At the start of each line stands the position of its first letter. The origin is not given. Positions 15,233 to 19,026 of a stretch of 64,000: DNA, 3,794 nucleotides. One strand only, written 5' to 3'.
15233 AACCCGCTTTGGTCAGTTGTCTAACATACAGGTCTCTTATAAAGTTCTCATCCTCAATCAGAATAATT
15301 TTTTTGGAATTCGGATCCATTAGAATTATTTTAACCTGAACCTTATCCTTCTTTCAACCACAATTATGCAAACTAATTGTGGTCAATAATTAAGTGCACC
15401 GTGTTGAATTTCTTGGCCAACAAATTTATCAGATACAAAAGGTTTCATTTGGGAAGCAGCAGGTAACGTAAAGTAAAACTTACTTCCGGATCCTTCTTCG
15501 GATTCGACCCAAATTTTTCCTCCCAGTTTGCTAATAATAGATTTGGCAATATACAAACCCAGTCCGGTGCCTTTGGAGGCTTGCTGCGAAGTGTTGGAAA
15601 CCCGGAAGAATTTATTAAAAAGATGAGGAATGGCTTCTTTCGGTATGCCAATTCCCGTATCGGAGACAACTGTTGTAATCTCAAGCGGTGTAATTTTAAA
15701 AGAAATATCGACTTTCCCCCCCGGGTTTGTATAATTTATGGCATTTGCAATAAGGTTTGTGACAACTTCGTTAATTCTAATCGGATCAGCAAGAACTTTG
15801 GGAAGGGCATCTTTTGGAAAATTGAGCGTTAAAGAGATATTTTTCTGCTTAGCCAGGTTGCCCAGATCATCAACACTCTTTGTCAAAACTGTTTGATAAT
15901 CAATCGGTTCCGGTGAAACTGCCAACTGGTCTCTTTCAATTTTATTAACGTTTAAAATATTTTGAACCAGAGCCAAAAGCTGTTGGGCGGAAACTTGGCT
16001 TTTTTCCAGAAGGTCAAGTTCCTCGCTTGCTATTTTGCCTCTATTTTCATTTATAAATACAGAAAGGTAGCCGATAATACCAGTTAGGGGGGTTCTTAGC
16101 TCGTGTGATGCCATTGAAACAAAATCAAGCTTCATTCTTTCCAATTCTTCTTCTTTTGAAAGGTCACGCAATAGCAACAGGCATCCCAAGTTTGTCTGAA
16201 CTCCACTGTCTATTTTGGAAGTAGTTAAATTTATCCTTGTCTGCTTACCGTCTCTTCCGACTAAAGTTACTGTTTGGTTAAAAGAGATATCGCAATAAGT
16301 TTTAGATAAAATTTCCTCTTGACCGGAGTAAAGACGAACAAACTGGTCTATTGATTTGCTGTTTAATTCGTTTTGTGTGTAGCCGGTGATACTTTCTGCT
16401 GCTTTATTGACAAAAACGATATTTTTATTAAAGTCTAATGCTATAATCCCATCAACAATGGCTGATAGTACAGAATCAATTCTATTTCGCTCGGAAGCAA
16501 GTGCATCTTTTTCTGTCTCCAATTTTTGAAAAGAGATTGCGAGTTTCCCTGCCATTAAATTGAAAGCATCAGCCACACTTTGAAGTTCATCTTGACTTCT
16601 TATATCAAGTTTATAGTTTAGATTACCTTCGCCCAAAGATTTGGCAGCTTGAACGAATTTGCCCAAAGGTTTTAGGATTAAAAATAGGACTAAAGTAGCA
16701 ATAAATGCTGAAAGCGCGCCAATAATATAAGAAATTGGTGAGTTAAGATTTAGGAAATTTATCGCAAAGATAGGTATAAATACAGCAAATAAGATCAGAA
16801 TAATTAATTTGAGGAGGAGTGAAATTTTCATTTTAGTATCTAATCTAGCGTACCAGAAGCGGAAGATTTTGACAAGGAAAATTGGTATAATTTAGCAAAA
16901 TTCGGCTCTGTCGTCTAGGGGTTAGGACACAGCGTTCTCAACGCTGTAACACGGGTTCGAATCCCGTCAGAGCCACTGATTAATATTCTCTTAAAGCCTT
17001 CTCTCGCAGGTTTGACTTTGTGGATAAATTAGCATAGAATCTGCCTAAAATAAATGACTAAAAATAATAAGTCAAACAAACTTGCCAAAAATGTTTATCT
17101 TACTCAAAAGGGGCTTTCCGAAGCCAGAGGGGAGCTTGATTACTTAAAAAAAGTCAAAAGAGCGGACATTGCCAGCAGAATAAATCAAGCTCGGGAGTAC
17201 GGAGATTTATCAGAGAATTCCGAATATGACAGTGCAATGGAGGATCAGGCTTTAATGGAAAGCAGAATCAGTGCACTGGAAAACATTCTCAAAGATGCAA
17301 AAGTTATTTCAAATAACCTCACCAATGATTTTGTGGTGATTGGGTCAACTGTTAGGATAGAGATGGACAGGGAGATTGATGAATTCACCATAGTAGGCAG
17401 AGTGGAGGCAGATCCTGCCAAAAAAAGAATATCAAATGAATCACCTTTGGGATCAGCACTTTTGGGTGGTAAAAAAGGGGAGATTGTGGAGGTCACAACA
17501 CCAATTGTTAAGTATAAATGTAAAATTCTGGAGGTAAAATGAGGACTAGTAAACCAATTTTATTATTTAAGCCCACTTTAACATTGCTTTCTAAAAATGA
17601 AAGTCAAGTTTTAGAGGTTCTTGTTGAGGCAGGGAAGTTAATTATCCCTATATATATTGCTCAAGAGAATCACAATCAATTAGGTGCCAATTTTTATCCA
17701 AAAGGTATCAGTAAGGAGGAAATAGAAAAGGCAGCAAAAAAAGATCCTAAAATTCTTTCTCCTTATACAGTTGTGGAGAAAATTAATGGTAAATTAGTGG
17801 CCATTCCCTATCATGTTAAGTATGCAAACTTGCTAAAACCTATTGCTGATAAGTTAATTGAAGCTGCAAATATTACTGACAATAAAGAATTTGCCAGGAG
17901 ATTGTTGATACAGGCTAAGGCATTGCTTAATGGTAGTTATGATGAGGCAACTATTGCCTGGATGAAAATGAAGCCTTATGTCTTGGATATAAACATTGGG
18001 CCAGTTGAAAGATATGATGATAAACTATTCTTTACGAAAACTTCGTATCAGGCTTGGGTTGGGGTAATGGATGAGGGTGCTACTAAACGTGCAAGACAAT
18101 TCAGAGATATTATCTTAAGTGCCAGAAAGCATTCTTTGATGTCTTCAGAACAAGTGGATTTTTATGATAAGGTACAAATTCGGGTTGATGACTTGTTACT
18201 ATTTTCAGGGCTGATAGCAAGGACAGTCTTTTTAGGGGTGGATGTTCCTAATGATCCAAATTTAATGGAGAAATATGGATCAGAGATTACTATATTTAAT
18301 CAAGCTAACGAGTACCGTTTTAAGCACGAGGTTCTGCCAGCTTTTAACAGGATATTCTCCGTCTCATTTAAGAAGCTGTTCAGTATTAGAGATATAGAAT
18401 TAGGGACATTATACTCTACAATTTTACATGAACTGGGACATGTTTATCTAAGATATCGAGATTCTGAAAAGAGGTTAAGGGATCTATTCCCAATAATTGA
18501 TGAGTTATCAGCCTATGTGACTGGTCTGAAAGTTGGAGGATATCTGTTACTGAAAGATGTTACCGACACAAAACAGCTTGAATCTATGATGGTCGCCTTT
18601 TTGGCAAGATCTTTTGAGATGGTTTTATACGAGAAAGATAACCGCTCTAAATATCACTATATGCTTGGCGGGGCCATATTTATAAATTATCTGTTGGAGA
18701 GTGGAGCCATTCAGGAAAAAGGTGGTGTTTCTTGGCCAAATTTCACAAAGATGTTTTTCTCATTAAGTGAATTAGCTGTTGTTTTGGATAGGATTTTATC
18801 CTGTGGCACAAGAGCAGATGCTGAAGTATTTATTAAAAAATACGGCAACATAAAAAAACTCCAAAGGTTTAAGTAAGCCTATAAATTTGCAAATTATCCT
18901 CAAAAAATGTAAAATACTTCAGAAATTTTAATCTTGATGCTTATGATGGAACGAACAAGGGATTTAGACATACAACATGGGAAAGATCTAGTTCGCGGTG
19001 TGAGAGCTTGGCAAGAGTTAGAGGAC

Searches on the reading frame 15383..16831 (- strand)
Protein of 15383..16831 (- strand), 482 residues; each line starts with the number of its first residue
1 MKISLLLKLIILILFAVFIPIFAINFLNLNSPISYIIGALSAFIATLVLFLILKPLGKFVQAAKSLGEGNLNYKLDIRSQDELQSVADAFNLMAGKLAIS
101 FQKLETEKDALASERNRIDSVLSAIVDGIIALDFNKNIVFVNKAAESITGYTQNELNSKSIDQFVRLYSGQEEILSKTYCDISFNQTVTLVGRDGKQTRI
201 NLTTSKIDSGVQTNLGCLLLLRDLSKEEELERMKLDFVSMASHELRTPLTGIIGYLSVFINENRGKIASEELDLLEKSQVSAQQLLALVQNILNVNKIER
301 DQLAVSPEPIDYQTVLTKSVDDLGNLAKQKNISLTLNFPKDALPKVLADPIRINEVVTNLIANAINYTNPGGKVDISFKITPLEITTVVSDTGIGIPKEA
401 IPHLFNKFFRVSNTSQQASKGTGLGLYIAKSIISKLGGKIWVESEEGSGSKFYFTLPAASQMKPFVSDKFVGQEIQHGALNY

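Call 65: search_protein_families(library=pfam, proteins=[window:15383-16831:-], max_evalue=0.00001)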
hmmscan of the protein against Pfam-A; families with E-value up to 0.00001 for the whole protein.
window:15383-16831:- (482 aa): 6 families
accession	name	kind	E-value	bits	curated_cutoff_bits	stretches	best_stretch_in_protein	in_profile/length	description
PF02518.31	HATPase_c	-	4.5e-30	104.8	26.4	1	349-459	2-110/111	Histidine kinase-, DNA gyrase B-, and HSP90-like ATPase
PF00512.31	HisKA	-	1e-14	54.7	26.9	1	234-299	2-64/66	His Kinase A (phospho-acceptor) domain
PF00672.30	HAMP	-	9.6e-12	45.5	25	1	52-97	6-51/53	HAMP domain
PF00989.32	PAS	-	2e-10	41.1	22.6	1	117-223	2-112/113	PAS fold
PF13426.13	PAS_9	-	4.4e-09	37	27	1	127-225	2-102/103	PAS domain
PF13188.13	PAS_8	-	3.6e-06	27.1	21.8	1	116-163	1-49/65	PAS domain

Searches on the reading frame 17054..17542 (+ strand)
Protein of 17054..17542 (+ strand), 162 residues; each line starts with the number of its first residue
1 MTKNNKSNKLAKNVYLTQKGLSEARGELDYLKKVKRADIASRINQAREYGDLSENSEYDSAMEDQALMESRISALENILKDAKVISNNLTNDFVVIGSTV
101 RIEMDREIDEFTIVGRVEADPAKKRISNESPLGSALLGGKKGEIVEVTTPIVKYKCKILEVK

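Call 65: search_protein_families(library=pfam, proteins=[window:17054-17542:+], max_evalue=0.00001)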
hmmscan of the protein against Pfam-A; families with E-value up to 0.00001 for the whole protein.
window:17054-17542:+ (162 aa): 2 families
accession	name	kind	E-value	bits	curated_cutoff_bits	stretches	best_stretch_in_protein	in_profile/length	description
PF03449.20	GreA_GreB_N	-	8.9e-25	87.1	24.5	1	14-84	1-71/71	Transcription elongation factor, N-terminal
PF01272.25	GreA_GreB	-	6.1e-21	74.6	26.9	1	90-162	2-76/77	Transcription elongation factor, GreA/GreB, C-term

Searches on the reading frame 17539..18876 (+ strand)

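Call 65: search_protein_families(library=pfam, proteins=[window:17539-18876:+], max_evalue=0.00001)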
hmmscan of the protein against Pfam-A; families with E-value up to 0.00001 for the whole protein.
window:17539-18876:+ (445 aa): 1 family
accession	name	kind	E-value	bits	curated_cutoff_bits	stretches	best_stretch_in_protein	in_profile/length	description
PF25448.1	DUF7897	-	1.7e-06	27.1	27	1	63-392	164-515/595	Domain of unknown function (DUF7897)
